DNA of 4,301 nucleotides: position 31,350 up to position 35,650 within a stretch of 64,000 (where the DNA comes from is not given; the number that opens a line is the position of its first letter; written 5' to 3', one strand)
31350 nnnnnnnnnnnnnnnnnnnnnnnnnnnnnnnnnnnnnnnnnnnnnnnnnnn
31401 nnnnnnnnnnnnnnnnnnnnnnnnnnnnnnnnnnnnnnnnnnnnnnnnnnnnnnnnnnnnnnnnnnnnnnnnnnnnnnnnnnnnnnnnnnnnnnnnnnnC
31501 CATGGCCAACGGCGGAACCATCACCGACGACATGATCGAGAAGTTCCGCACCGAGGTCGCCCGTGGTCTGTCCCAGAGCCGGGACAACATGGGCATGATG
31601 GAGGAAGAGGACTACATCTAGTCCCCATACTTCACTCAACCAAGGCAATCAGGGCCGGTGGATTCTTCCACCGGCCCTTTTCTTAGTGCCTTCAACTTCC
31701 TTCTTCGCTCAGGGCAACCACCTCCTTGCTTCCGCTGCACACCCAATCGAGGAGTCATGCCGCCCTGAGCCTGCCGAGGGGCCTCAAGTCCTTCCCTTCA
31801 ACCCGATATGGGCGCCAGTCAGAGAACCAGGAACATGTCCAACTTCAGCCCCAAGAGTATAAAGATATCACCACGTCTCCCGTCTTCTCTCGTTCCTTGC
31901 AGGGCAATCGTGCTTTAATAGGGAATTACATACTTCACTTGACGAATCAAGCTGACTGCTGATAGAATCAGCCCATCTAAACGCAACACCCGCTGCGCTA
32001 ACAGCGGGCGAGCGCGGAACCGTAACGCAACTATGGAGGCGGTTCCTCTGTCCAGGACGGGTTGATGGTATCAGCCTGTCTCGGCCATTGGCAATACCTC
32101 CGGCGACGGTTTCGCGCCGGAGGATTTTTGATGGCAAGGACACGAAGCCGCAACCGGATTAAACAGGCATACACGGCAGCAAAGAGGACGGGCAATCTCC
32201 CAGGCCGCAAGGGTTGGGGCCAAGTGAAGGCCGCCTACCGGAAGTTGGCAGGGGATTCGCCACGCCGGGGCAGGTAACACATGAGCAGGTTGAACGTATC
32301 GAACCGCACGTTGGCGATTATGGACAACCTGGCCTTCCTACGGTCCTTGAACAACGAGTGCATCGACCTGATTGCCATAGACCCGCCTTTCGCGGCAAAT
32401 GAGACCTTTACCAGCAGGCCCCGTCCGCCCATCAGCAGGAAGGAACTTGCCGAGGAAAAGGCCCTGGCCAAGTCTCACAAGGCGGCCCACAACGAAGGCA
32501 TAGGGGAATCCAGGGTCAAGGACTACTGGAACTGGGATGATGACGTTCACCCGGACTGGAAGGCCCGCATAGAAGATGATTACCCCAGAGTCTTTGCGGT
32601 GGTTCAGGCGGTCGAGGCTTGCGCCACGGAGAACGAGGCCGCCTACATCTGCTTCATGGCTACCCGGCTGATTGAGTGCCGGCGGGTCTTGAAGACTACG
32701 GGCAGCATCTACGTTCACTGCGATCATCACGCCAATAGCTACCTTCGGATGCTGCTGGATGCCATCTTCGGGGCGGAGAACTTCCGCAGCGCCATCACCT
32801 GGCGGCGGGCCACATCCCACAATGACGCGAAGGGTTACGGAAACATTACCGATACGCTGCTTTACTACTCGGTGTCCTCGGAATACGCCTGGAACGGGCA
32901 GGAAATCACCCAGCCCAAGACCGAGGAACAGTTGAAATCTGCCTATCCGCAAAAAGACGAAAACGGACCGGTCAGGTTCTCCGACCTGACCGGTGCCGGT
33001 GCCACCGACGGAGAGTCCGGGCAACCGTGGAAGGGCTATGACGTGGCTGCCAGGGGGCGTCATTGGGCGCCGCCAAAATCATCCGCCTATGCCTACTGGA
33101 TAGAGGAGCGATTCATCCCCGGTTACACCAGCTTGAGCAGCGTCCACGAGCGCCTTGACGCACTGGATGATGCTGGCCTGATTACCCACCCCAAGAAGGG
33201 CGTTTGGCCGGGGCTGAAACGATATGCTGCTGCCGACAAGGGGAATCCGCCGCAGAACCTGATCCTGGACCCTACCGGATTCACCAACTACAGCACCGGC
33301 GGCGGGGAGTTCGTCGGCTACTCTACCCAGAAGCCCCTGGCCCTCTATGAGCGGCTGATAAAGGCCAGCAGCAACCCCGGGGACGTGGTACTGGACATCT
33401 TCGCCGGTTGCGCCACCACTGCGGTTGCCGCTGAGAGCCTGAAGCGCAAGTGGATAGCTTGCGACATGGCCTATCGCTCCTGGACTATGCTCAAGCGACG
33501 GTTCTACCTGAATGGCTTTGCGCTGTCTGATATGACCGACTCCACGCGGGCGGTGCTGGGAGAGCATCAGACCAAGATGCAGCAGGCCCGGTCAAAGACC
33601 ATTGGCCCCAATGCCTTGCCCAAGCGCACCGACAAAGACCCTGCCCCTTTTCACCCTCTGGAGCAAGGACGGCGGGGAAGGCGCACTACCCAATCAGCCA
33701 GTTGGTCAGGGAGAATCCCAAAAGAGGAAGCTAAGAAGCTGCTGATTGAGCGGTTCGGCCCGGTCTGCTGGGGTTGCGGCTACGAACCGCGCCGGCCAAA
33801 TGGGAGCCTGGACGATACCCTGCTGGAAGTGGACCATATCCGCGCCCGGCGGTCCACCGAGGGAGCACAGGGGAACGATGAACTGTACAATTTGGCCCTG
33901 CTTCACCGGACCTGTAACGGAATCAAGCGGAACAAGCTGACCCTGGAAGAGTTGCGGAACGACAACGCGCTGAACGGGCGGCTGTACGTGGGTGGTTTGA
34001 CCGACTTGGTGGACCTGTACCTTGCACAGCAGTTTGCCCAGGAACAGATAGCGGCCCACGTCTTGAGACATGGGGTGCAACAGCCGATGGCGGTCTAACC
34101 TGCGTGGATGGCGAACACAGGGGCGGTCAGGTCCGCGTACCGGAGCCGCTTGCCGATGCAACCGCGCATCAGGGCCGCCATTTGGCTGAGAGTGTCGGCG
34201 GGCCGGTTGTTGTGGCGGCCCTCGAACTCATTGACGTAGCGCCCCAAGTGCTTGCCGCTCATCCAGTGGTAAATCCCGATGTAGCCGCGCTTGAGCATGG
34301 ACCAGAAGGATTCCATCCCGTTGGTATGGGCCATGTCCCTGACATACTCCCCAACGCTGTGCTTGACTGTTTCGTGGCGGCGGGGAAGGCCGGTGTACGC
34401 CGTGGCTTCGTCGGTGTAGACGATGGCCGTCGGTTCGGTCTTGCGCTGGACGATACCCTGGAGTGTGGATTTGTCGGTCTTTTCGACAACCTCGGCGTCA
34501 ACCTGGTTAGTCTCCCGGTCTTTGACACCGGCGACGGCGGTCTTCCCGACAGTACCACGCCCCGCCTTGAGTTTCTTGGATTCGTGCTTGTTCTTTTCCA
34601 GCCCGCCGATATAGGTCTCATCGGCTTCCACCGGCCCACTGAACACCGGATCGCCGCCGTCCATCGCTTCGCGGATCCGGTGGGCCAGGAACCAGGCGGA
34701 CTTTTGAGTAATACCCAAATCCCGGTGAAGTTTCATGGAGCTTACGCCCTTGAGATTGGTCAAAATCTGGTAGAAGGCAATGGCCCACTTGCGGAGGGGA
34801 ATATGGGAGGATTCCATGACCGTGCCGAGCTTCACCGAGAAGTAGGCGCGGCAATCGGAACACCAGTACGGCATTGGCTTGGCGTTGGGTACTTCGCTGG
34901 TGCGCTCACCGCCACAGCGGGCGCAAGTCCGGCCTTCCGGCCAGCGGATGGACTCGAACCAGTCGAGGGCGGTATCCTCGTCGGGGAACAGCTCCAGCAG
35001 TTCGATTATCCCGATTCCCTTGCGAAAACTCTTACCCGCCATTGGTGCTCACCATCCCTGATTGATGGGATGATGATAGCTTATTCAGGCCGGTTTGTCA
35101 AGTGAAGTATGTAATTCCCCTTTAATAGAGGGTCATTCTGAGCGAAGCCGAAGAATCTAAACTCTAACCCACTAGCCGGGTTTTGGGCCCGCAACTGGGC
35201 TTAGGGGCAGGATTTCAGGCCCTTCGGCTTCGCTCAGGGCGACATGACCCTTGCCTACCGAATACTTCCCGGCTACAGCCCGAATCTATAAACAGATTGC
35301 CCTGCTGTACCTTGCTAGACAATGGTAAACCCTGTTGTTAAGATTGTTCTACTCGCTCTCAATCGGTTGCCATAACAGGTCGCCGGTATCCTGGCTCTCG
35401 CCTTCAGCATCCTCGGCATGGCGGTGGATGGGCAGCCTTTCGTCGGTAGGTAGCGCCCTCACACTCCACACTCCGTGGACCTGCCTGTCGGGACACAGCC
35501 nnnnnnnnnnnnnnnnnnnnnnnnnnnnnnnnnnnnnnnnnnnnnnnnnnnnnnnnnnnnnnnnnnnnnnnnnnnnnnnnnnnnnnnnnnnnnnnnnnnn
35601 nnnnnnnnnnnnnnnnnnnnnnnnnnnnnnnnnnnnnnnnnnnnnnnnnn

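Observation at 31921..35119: Complete IS1595-family element carrying an MTase-HNH passenger (transporter IS) with a fresh 8-bp target duplication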

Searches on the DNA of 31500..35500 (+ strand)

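Call 6: search_rna_families(source=window, start=31500, end=35500, threshold=evalue, max_evalue=1)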
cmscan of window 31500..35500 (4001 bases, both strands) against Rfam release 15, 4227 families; matches with E-value up to 1: 2.
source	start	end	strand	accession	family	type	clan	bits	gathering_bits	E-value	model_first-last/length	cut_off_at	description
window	35130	35246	+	RF03674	MIR5387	Gene; miRNA;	-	26.2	69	0.039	1-96/96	no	MIR5387 microRNA precursor family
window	31651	31676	+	RF00630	P26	Gene;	-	22.2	36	0.2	38-65/66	no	Pseudomonas sRNA P26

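Call 84: build_rna_model(alignment_id=A2)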
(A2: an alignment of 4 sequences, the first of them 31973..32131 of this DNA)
Model R1 built from alignment A2 (4 sequences, 164 columns); structure: RNAalifold consensus.
model positions 157; base pairs 38; branch points 3; effective number of sequences 1.02; information 0.591 bits per position. Calibrated on 0.2 Mb of random sequence (short: E-values are rough).
structure used (alignment columns):
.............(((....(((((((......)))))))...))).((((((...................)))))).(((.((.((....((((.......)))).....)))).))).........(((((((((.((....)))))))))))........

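Call 87: search_with_rna_model(model_id=R1, sources=[window, L001, L002, L003, L004, L005, L006, L007, L008, L009, L010, L011, L012, L013, L014, L015, L016, L017, L018, L019, L020, L021, L022, L023, L024, L025, L026, L027, L028, L029, L030, L031, L032, L033, L034, L035, L036, L037, L038, L039, L040, L041, L042, L043, L044, L045, L046, L047, L048, L049, L050, L051, L052, L053, L054, L055, L056, L057, L058, L059, L060, L061, L062, L063, L064, L065, L066, L067, L068, L069, L070, L071, L072, L073, L074, L075, L076, L077, L078, L079, L080, L081, L082, L083, L084, L085, L086, L087, L088, L089, L090, L091, L092, L093, L094, L095], max_evalue=1, make_alignment=true)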
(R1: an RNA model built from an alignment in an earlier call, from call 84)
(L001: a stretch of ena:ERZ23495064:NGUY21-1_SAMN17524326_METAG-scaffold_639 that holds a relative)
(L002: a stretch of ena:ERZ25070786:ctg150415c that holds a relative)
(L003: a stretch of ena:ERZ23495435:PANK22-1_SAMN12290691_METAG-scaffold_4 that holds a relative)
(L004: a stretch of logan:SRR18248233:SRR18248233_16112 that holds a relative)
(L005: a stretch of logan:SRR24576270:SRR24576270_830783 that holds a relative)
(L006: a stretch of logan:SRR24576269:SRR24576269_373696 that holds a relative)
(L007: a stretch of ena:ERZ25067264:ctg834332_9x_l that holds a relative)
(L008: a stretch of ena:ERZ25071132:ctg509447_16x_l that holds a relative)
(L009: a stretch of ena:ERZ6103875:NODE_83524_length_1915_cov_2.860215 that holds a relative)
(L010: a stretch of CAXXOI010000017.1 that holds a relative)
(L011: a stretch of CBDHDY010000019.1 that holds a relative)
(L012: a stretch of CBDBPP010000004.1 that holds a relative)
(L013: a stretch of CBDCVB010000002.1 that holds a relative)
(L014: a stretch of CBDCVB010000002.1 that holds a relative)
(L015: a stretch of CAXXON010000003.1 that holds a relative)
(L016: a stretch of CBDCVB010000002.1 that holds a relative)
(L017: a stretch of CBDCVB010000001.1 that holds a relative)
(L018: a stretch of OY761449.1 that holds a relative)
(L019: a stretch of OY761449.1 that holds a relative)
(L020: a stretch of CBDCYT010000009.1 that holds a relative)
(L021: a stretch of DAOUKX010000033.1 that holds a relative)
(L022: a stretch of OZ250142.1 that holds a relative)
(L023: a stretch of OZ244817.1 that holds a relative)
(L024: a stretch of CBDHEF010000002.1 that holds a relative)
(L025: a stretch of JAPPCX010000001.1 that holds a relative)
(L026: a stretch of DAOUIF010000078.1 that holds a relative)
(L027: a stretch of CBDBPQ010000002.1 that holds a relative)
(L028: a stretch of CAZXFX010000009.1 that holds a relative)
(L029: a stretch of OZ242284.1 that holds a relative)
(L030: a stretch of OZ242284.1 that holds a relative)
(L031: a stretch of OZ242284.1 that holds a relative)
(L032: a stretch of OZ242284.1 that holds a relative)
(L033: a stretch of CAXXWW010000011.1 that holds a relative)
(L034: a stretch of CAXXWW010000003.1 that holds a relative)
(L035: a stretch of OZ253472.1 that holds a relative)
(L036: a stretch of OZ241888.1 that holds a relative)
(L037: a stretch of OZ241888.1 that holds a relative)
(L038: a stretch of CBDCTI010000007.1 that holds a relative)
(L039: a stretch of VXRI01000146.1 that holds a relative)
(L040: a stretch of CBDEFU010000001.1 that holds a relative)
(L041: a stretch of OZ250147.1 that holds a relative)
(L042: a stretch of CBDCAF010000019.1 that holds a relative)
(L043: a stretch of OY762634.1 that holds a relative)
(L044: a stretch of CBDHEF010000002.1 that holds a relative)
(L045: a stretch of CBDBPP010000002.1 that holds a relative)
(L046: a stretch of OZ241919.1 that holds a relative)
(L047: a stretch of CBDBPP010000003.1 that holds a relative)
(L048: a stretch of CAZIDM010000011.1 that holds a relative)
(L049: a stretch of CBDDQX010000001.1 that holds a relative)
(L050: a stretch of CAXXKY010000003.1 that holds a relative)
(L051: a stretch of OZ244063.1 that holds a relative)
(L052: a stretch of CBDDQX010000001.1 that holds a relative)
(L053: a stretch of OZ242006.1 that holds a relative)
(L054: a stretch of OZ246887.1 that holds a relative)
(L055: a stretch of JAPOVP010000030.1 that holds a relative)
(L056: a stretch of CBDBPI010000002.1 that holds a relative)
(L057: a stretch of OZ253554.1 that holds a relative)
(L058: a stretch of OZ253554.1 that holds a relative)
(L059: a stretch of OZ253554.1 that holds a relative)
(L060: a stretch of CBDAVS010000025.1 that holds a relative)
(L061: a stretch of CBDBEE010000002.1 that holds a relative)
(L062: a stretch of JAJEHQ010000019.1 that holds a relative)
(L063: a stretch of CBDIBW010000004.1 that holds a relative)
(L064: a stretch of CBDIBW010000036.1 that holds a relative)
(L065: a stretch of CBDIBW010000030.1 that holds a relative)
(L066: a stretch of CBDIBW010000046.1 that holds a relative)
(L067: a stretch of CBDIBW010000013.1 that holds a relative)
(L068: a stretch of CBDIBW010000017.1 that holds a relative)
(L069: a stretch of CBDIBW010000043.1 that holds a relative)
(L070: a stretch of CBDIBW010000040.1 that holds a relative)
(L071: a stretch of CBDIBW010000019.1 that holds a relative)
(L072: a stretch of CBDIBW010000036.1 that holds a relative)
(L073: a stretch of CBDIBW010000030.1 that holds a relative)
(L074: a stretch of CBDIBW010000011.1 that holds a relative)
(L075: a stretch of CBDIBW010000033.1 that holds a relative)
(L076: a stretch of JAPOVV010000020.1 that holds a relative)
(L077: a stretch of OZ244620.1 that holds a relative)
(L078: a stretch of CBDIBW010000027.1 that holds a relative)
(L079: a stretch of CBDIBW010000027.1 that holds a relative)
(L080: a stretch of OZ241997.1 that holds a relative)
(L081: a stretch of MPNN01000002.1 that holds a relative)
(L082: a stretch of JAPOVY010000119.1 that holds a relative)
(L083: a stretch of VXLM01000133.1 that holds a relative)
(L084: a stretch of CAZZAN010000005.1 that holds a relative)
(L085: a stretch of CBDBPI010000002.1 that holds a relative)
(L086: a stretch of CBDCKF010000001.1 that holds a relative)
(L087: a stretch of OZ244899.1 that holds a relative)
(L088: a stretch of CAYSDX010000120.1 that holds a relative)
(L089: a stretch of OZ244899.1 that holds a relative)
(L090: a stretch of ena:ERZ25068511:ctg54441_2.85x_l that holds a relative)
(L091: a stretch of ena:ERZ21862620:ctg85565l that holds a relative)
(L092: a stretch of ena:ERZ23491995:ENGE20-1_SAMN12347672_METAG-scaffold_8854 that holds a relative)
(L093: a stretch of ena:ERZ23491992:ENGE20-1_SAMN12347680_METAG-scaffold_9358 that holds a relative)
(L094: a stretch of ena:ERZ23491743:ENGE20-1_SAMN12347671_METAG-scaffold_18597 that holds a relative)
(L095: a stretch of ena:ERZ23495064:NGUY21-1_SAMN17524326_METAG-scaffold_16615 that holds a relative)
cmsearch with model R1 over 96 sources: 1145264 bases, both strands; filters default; matches with E-value up to 1: 11.
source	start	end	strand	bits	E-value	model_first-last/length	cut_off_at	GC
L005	2385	2540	-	179.7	1e-46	1-157/157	no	0.59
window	31973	32131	+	174.7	2.3e-45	1-157/157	no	0.6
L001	5699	5853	+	170.8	2.7e-44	1-157/157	no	0.57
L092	104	262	+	167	3.1e-43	1-157/157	no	0.6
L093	124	282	+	167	3.1e-43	1-157/157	no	0.6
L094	53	211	+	167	3.1e-43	1-157/157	no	0.6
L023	8451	8607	-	161.7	8.6e-42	1-157/157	no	0.55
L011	7540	7698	-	24.8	0.00034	1-157/157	no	0.57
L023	8443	8552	+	21.6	0.0027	1-157/157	no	0.52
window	32027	32134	-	16.4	0.072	1-157/157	no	0.58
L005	2382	2482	+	14.5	0.24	1-157/157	no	0.56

Alignment A4: 11 matches aligned to the model, 186 columns, each read 5' to 3' on its own strand. Consensus structure (alignment columns), stored with it:
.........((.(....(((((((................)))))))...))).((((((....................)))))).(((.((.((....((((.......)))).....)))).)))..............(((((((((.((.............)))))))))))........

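Call 88: search_with_rna_model(model_id=R1, sources=[window, L001, L005, L023, L011], max_evalue=0.0001, make_alignment=true, show_alignments=5)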
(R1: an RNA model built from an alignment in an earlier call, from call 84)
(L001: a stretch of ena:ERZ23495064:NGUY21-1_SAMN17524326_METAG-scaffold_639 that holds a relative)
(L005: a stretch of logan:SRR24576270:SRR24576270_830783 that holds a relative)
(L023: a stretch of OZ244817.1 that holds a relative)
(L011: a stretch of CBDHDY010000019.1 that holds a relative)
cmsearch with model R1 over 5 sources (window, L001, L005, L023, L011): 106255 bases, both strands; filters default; matches with E-value up to 0.0001: 5.
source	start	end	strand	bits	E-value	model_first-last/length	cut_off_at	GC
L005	2385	2540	-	179.7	9.3e-48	1-157/157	no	0.59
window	31973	32131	+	174.7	2.1e-46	1-157/157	no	0.6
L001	5699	5853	+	170.8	2.5e-45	1-157/157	no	0.57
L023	8451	8607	-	161.7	8e-43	1-157/157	no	0.55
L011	7540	7698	-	24.8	3.2e-05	1-157/157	no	0.57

Alignment A5: 5 matches aligned to the model, 174 columns, each read 5' to 3' on its own strand. Consensus structure (alignment columns), stored with it:
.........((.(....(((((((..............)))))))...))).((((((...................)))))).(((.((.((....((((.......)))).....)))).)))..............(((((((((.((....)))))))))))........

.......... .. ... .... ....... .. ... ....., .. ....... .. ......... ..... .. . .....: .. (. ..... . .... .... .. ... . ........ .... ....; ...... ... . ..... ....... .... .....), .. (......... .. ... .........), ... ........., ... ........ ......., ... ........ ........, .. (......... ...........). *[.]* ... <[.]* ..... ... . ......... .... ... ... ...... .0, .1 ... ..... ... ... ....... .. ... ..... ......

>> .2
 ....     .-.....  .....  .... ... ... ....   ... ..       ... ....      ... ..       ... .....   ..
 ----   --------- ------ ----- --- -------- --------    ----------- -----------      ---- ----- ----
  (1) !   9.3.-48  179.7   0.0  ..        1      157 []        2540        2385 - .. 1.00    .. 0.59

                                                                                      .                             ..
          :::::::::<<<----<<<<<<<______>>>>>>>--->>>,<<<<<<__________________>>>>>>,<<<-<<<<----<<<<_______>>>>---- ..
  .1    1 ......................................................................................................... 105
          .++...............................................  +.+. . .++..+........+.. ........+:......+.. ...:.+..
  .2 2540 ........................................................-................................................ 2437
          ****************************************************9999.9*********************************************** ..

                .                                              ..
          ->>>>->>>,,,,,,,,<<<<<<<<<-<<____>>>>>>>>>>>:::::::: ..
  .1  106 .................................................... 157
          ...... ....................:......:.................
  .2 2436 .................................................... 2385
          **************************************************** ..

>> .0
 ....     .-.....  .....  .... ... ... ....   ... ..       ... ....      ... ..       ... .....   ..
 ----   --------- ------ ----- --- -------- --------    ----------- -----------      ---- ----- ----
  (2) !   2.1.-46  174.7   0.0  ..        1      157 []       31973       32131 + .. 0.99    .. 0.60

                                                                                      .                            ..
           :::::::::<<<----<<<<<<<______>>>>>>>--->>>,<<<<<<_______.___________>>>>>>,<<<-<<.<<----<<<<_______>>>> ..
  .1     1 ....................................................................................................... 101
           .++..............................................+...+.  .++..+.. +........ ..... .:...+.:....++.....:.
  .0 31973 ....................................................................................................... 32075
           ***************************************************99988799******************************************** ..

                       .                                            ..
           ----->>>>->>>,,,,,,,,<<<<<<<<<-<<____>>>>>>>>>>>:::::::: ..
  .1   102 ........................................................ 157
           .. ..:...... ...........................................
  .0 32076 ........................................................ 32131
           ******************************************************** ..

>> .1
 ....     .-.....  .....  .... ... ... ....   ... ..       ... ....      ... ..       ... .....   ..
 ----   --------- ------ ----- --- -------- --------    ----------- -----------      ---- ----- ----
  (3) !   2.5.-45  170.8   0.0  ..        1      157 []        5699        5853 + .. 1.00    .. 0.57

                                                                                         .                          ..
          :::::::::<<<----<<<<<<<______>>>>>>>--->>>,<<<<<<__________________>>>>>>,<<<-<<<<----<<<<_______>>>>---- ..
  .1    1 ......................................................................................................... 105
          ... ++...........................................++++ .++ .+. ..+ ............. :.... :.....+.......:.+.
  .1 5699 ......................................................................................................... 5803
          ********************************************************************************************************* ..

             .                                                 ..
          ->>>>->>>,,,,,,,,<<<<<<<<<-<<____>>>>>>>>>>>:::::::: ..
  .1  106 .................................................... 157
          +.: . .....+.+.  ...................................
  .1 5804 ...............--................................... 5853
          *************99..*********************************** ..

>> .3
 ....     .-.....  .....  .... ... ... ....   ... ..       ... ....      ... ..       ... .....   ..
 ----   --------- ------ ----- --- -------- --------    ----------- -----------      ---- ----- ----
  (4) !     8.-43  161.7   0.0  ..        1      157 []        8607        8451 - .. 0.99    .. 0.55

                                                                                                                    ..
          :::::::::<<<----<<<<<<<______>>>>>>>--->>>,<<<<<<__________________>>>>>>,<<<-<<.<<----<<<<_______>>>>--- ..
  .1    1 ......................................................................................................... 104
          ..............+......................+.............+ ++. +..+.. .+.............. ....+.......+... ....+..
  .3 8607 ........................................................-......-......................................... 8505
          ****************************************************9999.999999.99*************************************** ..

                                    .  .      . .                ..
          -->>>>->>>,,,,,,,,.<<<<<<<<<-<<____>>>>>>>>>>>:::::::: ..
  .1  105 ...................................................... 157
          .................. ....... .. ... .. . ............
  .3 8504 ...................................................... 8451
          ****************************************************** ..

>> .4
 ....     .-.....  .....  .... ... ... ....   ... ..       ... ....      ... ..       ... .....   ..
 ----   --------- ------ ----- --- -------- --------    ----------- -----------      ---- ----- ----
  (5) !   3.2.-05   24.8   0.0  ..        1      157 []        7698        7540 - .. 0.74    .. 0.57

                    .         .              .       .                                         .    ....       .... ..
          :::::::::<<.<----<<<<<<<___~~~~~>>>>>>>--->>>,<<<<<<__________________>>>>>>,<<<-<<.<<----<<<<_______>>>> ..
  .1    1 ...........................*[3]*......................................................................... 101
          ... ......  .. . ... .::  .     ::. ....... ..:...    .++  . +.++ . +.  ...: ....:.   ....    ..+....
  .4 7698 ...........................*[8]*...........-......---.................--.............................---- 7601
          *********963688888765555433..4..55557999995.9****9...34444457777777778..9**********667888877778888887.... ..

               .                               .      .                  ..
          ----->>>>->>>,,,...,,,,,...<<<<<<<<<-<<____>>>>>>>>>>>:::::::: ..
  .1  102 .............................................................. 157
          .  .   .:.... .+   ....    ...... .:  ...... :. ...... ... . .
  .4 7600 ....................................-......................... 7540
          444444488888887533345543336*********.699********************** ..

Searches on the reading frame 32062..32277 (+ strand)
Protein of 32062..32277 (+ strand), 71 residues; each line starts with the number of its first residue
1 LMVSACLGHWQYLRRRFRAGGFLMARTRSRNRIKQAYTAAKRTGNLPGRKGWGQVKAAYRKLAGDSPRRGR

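Call 4: search_protein_families(library=pfam, proteins=[window:32062-32277:+], max_evalue=0.01)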
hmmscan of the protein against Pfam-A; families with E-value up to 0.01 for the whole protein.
window:32062-32277:+ (71 aa): 0 families

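Call 8: search_protein_families(library=ncbifam, proteins=[window:32062-32277:+], max_evalue=0.01)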
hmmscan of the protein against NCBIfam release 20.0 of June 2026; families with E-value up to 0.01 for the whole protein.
window:32062-32277:+ (71 aa): 0 families

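Call 9: search_protein_families(library=padloc, proteins=[window:32062-32277:+], max_evalue=0.01)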
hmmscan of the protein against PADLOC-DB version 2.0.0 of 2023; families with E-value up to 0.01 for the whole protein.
window:32062-32277:+ (71 aa): 0 families
